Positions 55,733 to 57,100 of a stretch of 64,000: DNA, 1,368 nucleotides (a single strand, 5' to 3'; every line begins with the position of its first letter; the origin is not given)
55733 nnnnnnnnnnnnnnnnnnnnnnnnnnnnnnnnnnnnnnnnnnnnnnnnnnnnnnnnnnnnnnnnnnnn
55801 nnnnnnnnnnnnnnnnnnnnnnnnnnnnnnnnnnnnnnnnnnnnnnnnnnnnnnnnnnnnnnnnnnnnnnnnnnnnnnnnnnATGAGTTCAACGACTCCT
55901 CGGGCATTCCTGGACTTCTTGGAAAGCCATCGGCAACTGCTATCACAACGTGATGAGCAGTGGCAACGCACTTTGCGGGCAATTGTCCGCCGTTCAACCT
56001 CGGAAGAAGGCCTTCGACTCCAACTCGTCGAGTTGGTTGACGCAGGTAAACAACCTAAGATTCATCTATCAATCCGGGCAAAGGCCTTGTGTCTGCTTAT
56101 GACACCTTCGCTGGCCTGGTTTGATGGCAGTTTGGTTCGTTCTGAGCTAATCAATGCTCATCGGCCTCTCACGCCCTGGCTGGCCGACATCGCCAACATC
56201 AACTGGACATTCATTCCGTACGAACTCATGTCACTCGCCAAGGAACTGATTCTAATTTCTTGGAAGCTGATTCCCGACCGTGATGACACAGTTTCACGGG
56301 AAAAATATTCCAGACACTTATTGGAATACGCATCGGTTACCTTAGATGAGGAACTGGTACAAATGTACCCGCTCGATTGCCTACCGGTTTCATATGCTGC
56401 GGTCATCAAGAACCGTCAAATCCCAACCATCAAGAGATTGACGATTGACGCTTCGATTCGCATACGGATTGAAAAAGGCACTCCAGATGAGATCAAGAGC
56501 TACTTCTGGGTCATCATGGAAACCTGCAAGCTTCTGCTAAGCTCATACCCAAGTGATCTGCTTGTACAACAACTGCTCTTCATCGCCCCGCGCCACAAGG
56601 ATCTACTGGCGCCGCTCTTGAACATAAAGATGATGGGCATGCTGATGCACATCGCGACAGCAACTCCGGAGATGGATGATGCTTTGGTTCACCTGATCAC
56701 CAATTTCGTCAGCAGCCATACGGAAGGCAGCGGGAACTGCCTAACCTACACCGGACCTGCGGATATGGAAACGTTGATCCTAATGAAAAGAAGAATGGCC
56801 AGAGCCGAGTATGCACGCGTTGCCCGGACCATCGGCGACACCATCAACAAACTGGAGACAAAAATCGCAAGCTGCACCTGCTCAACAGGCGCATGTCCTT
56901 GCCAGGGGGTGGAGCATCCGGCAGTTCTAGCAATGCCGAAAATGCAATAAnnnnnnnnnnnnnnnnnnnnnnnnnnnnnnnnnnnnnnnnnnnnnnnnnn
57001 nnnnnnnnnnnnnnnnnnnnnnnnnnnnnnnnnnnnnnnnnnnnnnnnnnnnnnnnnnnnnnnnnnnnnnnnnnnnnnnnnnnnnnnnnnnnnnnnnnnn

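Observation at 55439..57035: GC-rich two-gene island inserted beside tRNA-Glu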

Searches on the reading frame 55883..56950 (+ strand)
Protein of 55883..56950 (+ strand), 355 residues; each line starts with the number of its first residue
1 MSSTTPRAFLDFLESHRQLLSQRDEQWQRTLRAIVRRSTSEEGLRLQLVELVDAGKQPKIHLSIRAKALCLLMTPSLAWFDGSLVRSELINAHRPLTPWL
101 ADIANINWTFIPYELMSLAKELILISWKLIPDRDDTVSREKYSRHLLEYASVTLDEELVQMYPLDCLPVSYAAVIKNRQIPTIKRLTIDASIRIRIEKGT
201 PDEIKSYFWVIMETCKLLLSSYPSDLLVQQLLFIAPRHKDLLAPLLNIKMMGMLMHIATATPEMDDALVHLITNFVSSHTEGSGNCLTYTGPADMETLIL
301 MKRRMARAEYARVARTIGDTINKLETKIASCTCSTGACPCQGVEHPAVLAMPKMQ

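Call 6: search_protein_families(library=pfam, proteins=[window:55883-56950:+], max_evalue=1)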
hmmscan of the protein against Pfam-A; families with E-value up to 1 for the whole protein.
window:55883-56950:+ (355 aa): 0 families

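Call 7: search_protein_families(library=phrogs, proteins=[window:55883-56950:+], max_evalue=1)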
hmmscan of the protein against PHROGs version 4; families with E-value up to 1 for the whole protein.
window:55883-56950:+ (355 aa): 1 family
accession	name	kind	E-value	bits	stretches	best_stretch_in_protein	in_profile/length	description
phrog_27893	-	unknown function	0.016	16.1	1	13-52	16-53/62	-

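Call 8: search_protein_families(library=padloc, proteins=[window:55883-56950:+], max_evalue=1)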
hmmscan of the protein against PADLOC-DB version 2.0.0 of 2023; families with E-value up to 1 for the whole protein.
window:55883-56950:+ (355 aa): 0 families

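Call 9: find_homologous_proteins(query=window:55883-56947:+, max_evalue=0.01)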
Query window:55883-56947:+ (355 aa): 3 proteins with E <= 0.01 among 4122 candidates.
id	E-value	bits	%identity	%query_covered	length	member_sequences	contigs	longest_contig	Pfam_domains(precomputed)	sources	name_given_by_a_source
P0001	5.2e-234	793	100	100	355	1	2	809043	-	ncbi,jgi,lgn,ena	ncbi:MAG: hypothetical protein WCV73_04910 [Patescibacteria group bacterium]|jgi:hypothetical protei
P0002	6.0e-90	320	51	92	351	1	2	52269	-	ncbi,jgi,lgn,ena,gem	-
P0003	1.4e-88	315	50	96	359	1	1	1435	-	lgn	-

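Call 11: find_encoding_contigs(protein=P0002, flank=10000)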
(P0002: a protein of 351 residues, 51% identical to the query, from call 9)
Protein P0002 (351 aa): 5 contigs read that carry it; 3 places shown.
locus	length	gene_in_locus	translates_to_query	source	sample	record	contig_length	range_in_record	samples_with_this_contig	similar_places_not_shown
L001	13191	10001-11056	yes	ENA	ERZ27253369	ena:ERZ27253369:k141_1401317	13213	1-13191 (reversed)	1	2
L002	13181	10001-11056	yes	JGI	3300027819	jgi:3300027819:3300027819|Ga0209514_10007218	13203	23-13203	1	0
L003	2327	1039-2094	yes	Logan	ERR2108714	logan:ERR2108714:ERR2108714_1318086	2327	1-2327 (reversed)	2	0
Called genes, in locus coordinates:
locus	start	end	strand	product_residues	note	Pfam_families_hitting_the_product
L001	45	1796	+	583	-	PF00437:T2SSE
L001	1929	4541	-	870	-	PF00133:tRNA-synt_1, PF09334:tRNA-synt_1g, PF00133:tRNA-synt_1, PF08264:Anticodon_1, PF10458:Val_tRNA-synt_C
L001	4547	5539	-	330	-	PF00962:A_deaminase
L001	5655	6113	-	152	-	-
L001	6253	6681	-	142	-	PF02367:TsaE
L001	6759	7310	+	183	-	PF06821:Ser_hydrolase (weak), PF12697:Abhydrolase_6 (faint)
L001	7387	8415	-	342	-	PF00814:TsaD, PF22521:HypF_C_2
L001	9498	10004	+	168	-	-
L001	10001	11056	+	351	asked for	-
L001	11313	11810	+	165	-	PF17886:ArsA_HSP20 (faint), PF00011:HSP20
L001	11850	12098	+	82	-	-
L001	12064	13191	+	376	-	?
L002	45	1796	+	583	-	PF00437:T2SSE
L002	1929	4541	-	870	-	PF00133:tRNA-synt_1, PF09334:tRNA-synt_1g, PF00133:tRNA-synt_1, PF08264:Anticodon_1, PF10458:Val_tRNA-synt_C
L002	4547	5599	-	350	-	PF00962:A_deaminase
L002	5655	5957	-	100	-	-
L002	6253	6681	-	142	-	PF02367:TsaE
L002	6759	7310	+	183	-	PF06821:Ser_hydrolase (weak), PF12697:Abhydrolase_6 (faint)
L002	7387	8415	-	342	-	PF00814:TsaD, PF22521:HypF_C_2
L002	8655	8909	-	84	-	PF01541:GIY-YIG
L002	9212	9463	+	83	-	-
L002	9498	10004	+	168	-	-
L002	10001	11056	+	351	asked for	-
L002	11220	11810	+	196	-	PF00011:HSP20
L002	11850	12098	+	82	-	-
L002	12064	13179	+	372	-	?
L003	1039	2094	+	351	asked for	-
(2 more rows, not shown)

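Call 12: find_encoding_contigs(protein=P0003, flank=10000)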
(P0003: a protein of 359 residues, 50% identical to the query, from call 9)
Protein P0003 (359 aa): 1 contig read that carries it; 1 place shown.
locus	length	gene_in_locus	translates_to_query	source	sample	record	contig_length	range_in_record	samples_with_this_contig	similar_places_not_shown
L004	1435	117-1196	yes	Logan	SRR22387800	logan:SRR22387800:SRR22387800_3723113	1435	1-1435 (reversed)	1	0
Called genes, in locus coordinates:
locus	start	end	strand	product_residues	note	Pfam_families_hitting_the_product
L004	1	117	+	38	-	?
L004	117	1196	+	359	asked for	-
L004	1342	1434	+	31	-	?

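Call 29: search_protein_representatives(alignment_id=A1)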
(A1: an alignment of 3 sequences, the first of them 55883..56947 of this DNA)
Query: 3 sequences, 357 profile positions. Proteins with E-value up to 0.001 (for the whole library): 2; up to 1e-10: 1; up to 1e-30: 1. The best 2 are listed.
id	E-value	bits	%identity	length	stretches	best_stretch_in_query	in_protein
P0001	2.2e-193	658.4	-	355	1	4-357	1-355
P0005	1.3e-04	37.4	-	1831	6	13-59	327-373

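Call 30: predict_structure(alignment_id=A1)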
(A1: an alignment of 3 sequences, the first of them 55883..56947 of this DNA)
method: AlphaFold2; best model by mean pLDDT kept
length: 355 residues; sequences in the alignment: 3
mean_pLDDT: 72.1   pTM: 0.62
mean pLDDT of the five models: 72.1, 69.1, 65.9, 64.3, 58.1
residues with pLDDT >= 90: 3; 70-90: 246; 50-70: 59; < 50: 47
segments of 3 or more residues with pLDDT < 50: 1-3, 75-93, 134-136, 334-355
pLDDT, mean of each block of 10 residues (from residue 1): 56 75 76 73 76 84 84 56 45 56 79 85 77 57 80 80 80 78 81 84 81 69 67 71 79 74 79 84 63 83 87 88 74 47 36 32
secondary structure, 60 per line:
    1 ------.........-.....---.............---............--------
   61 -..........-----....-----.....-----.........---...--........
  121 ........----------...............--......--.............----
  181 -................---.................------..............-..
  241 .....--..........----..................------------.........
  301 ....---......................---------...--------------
elements in order: H7-15 H17-21 H25-37 H41-52 H62-71 H77-80 H86-90 H96-104 H113-128 H139-153 H156-161 H164-176 H182-197 H201-217 H224-237 H239-245 H248-257 H262-279 H292-304 H308-329
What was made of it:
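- On ARM/HEAT alpha-solenoid repeat proteins: AF2 gives an all-alpha model, pLDDT 72 (call 30).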

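Call 33: search_protein_families(library=pfam, proteins=[L002:9212-9460:+, L002:9498-10001:+, L002:8655-8906:-, L002:11850-12095:+], max_evalue=1)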
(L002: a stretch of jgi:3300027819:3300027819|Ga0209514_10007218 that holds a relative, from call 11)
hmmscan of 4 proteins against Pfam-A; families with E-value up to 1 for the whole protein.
L002:9212-9460:+ (83 aa): 0 families

L002:9498-10001:+ (168 aa): 0 families

L002:8655-8906:- (83 aa): 6 families
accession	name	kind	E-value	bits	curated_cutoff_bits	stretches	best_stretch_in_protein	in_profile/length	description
PF01541.30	GIY-YIG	-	2.6e-13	50.5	22.6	1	2-69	3-73/78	GIY-YIG catalytic domain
PF13455.12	MUG113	-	0.00033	21.6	22.3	1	16-71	3-50/73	Meiotically up-regulated gene 113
PF10544.15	T5orf172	-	0.0021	19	20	1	2-65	2-68/101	T5orf172 domain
PF14739.11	DUF4472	-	0.024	15.7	26.6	1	21-75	39-93/107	Domain of unknown function (DUF4472)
PF22951.1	3HBD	-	0.045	14.4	27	1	23-73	9-63/100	Three-helical bundle domain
PF22027.1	NS3_helicase_C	-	0.19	12.3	28.5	1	11-72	39-99/141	NS3 RNA helicase, C-terminal helical domain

L002:11850-12095:+ (82 aa): 2 families
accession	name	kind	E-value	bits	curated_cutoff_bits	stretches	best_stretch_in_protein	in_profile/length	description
PF11213.13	DUF3006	-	0.00038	21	32.3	1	7-50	1-42/67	Protein of unknown function (DUF3006)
PF13509.12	S1_2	-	0.0041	17.6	21.8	1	5-55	5-55/61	S1 domain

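Call 34: fold_search(model_id=the predicted structure, library=pdb)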
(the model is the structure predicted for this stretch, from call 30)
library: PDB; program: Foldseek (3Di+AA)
matches with E <= 10: 810; with E <= 0.001: 0
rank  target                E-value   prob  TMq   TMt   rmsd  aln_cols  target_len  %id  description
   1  4uae_A                2.7e-02  0.96  0.26  0.23  16.1       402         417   11  Importin alpha 3 delta IBB in complex with Influenza PB2 Nuclear Localization Domain (released 2015-02-04)
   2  8hkw_A                2.8e-02  0.97  0.28  0.25  15.8       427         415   10  Crystal structure of importin-alpha3 bound to the 53BP1 nuclear localization signal (released 2022-12-21)
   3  8fzk_A                2.8e-02  0.96  0.26  0.23  15.4       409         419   13  Dimeric human importin alpha subunit (released 2023-02-08)
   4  4rv1_D                3.3e-02  0.96  0.28  0.25  14.7       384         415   12  Crystal Structure of Engineered Protein. Northeast Structural Genomics Consortium (NESG) Target OR497. (released 2014-12-10)
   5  6p6e_A                4.4e-02  0.92  0.27  0.23  15.8       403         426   11  Structure of Mouse Importin alpha - PAC3 NLS peptide complex (released 2020-01-29)
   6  3tj3_A                5.4e-02  0.75  0.21  0.19  16.0       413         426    9  Structure of importin a5 bound to the N-terminus of Nup50 (released 2011-11-30)
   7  7vpt                  5.6e-02  0.93  0.27  0.22  15.5       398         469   14  Structure of the C. glabrata importin alpha ARM domain - Upc2 NLS fusion (released 2022-09-07)
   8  3wpt_B                6.1e-02  0.91  0.26  0.23  15.3       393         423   12  Crystal structure of closed dimer of human importin-alpha1 (Rch1) (released 2015-01-21)
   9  3c2g_A                6.1e-02  0.75  0.24  0.17  16.8       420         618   10  Crystal complex of SYS-1/POP-1 at 2.5A resolution (released 2008-05-20)
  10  3fey_C                7.2e-02  0.90  0.26  0.23  15.1       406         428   11  Crystal structure of the CBC-importin alpha complex. (released 2009-08-11)
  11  6bvv_A                7.8e-02  0.77  0.25  0.22  17.9       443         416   11  Nipah virus W protein C-terminus in complex with Importin alpha 3 (released 2018-07-04)
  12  6iw8_C                8.1e-02  0.63  0.22  0.20  16.4       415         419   12  Crystal structure of Importin-alpha and wild-type GM130 (released 2019-10-02)
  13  3w3t                  9.1e-02  0.92  0.27  0.12  14.1       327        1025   12  Crystal structure of Kap121p (released 2013-04-10)
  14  1bk5_A                9.1e-02  0.91  0.29  0.26  15.3       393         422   14  KARYOPHERIN ALPHA FROM SACCHAROMYCES CEREVISIAE (released 1999-01-06)
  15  7cru_A                9.9e-02  0.87  0.28  0.24  15.3       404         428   13  hnRNPK NLS in complex with Importin alpha 1 (KPNA2) (released 2021-11-17)
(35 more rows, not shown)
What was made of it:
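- On ARM/HEAT alpha-solenoid repeat proteins: Foldseek's best hits are importin-alpha at E=0.03 and TM 0.26-0.30 (call 34).
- Alpha-solenoid-like fold (calls 30, 34). Best (non-significant) fold matches are importin-alpha/ARM repeats (call 34).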

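Call 35: find_related_loci(query=A1, collection=metagenome_contigs, flank=10000)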
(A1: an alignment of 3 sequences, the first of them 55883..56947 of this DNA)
Query A1 (355 aa) in metagenome_contigs; peptide patterns used: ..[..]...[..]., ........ (x = any residue, [..] = any of these).
146 stretches matched a pattern; 1 encode a relative of the query (tblastn E <= 1e-3); 1 distinct loci.
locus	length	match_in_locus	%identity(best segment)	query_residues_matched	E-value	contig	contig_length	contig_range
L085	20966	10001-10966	51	1-327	7e-98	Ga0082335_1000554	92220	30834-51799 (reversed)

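Call 36: find_related_loci(query=A1, collection=viral_contigs, flank=10000)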
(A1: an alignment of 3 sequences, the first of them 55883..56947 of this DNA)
Query A1 (355 aa) in viral_contigs; peptide patterns used: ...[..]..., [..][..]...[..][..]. (x = any residue, [..] = any of these).
121 stretches matched a pattern, but none encodes a relative of the query by tblastn (E <= 1e-3).

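Call 61: search_solved_structures(query=A1, max_evalue=10)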
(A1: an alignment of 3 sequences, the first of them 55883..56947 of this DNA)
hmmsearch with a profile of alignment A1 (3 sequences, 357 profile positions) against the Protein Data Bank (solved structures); distinct sequences matched with E-value up to 10: 0.
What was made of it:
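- On ARM/HEAT alpha-solenoid repeat proteins: No PDB sequence hit (call 61).
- Tried and rejected: PDB sequence searches found nothing for the large protein (call 61).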

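Call 62: search_protein_families(library=ncbifam, proteins=[window:55883-56947:+, L085:9486-9989:+, L085:9200-9448:+], max_evalue=1)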
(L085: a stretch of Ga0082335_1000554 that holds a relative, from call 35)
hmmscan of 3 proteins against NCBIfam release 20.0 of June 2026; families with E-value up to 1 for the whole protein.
window:55883-56947:+ (355 aa): 0 families

L085:9486-9989:+ (168 aa): 0 families

L085:9200-9448:+ (83 aa): 0 families

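Call 87: fold_search(model_id=the predicted structure, library=viral)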
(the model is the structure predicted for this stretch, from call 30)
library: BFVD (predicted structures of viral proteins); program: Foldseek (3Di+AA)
matches with E <= 10: 327; with E <= 0.001: 0
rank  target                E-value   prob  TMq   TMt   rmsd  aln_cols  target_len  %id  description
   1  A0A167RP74            4.0e-02  0.77  0.21  0.21  13.4       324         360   11  Uncharacterized protein [Powai lake megavirus]
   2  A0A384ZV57            1.3e-01  0.54  0.22  0.17  19.1       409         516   13  (no name in the UniProt tables at hand)
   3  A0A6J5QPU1            2.0e-01  0.60  0.21  0.14  12.4       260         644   14  Uncharacterized protein [uncultured Caudovirales phage]
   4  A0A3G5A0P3            2.3e-01  0.54  0.23  0.26  15.8       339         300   12  Uncharacterized protein [Harvfovirus sp.]
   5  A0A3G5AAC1            2.6e-01  0.63  0.23  0.20  15.8       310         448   10  UDP-N-acetylglucosamine--peptide N-acetylglucosaminyltransferase SPINDLY [Hyperionvirus sp.]
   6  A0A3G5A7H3            2.7e-01  0.30  0.19  0.16  18.0       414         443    8  Uncharacterized protein [Hyperionvirus sp.]
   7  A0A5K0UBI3            2.8e-01  0.21  0.17  0.09  22.2       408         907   13  Uncharacterized protein [Yasminevirus sp. GU-2018]
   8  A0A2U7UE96            3.0e-01  0.33  0.23  0.23  16.9       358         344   11  Ankyrin repeat domain containing protein [Pandoravirus neocaledonia]
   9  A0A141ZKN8            3.5e-01  0.44  0.24  0.20  16.3       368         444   11  (no name in the UniProt tables at hand)
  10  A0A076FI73            4.1e-01  0.35  0.22  0.18  16.8       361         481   10  Putative C3HC4-type E3 ubiquitin ligase [Aureococcus anophagefferens virus]
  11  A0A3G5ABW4            4.1e-01  0.25  0.20  0.21  16.8       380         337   11  Uncharacterized protein [Hyperionvirus sp.]
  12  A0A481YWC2            4.5e-01  0.57  0.25  0.16  14.8       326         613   10  Uncharacterized protein [Marseillevirus LCMAC201]
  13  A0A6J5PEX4            4.7e-01  0.18  0.15  0.21  18.8       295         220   12  Uncharacterized protein [uncultured Caudovirales phage]
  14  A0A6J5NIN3            4.7e-01  0.15  0.17  0.09  22.3       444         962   12  Uncharacterized protein [uncultured Caudovirales phage]
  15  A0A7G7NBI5            4.9e-01  0.06  0.10  0.11  23.2       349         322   10  (no name in the UniProt tables at hand)
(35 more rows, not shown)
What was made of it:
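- Tried and rejected: Foldseek against PDB and BFVD gave nothing below E=0.03 (calls 34, 87).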

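Call 92: search_protein_families(library=padloc, proteins=[L085:9486-9989:+, L085:9200-9448:+], max_evalue=1)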
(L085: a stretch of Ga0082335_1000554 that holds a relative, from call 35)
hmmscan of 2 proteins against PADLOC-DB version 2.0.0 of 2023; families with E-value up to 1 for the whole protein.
L085:9486-9989:+ (168 aa): 0 families

L085:9200-9448:+ (83 aa): 0 families

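Call 109: search_dna_similar(query=window:55883-56947:+, collection=phages, mode=protein, max_evalue=0.01, max_rows=10)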
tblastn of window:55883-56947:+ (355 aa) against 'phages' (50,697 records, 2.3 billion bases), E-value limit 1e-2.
No match.

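Call 110: search_dna_similar(query=window:55883-56947:+, collection=plasmids, mode=protein, max_evalue=0.01, max_rows=10)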
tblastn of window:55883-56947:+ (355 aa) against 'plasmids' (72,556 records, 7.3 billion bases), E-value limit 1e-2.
No match.

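Call 114: search_solved_structures(query=L085:9200-9448:+, max_evalue=10)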
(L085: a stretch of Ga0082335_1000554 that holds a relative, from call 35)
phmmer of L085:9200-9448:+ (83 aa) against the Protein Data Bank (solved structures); distinct sequences matched with E-value up to 10: 1.
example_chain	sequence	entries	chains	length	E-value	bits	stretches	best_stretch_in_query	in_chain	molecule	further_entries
1wi7_A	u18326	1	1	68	0.84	12.9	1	33-66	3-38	SH3-domain kinase binding protein 1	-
